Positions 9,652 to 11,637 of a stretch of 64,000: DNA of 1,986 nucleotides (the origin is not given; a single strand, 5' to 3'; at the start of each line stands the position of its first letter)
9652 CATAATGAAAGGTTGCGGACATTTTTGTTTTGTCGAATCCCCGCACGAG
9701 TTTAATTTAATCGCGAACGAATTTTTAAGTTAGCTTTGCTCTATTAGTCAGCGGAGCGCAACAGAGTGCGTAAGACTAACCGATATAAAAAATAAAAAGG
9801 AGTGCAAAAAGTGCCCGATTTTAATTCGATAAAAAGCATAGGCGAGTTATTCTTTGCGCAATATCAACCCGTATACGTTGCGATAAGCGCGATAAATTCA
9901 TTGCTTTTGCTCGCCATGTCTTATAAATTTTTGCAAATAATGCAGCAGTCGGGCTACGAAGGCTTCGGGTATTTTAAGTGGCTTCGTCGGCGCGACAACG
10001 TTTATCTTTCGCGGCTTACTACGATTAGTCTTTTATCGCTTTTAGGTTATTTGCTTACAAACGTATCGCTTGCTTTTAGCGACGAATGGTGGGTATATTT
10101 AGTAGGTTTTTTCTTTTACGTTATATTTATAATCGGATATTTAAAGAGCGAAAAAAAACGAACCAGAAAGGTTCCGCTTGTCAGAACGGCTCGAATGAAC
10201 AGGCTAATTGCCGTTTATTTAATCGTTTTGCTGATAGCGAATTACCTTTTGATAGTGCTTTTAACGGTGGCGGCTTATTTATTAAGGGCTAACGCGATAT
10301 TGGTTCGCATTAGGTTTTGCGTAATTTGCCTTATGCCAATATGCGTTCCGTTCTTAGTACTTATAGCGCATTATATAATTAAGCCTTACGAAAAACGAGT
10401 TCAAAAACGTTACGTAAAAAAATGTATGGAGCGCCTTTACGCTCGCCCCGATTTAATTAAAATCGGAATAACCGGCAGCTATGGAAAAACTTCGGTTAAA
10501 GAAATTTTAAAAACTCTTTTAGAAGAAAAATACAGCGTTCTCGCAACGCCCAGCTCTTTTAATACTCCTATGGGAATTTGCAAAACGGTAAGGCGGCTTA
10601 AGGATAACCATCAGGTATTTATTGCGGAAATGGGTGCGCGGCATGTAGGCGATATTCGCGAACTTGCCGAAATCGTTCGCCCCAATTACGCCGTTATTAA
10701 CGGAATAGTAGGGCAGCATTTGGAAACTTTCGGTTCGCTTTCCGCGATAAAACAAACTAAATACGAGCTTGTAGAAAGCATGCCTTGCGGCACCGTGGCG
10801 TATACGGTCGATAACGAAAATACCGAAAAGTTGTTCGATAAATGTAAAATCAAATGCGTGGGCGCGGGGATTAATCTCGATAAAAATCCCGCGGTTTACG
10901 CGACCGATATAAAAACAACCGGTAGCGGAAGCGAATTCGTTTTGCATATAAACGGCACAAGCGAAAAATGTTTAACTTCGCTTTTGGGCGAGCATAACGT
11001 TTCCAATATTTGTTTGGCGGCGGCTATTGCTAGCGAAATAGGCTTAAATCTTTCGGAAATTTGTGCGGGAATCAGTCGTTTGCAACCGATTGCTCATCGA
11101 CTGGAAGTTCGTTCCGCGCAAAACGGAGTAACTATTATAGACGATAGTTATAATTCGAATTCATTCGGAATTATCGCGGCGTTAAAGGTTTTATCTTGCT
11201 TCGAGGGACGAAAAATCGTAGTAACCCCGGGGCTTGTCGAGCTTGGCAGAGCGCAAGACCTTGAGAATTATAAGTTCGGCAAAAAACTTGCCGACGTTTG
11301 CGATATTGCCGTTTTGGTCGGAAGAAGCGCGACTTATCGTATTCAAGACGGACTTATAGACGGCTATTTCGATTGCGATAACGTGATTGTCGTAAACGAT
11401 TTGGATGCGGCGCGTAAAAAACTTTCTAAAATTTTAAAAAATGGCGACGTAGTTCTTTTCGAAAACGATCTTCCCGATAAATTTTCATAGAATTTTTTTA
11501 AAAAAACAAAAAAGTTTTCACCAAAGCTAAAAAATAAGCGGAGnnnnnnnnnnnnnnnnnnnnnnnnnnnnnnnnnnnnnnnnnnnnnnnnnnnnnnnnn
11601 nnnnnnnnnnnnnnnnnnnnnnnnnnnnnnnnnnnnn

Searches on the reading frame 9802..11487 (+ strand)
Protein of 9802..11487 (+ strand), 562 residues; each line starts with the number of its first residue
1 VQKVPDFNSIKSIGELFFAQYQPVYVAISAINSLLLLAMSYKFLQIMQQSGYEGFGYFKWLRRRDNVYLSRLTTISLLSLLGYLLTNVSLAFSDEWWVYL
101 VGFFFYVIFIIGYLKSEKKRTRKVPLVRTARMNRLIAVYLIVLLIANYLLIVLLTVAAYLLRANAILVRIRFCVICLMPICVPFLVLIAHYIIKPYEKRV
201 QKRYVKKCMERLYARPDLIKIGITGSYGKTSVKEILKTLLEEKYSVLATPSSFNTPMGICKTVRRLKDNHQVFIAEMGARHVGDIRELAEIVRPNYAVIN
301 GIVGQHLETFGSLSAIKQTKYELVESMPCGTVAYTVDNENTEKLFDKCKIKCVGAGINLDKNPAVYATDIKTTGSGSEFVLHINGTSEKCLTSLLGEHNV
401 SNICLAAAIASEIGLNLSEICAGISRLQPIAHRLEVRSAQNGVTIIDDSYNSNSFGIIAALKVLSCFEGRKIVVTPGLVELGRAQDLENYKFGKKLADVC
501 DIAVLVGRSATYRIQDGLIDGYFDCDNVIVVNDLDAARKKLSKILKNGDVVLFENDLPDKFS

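Call 14: search_protein_families(library=pfam, proteins=[window:9802-11487:+])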
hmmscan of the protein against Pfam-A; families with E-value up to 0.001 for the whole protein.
window:9802-11487:+ (562 aa): 2 families
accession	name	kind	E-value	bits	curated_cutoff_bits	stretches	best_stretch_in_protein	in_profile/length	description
PF08245.18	Mur_ligase_M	-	2.2e-36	126.2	24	1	223-410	1-200/200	Mur ligase middle domain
PF02875.26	Mur_ligase_C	-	1e-12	49.4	28.4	1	432-553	1-123/127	Mur ligase, glutamate ligase domain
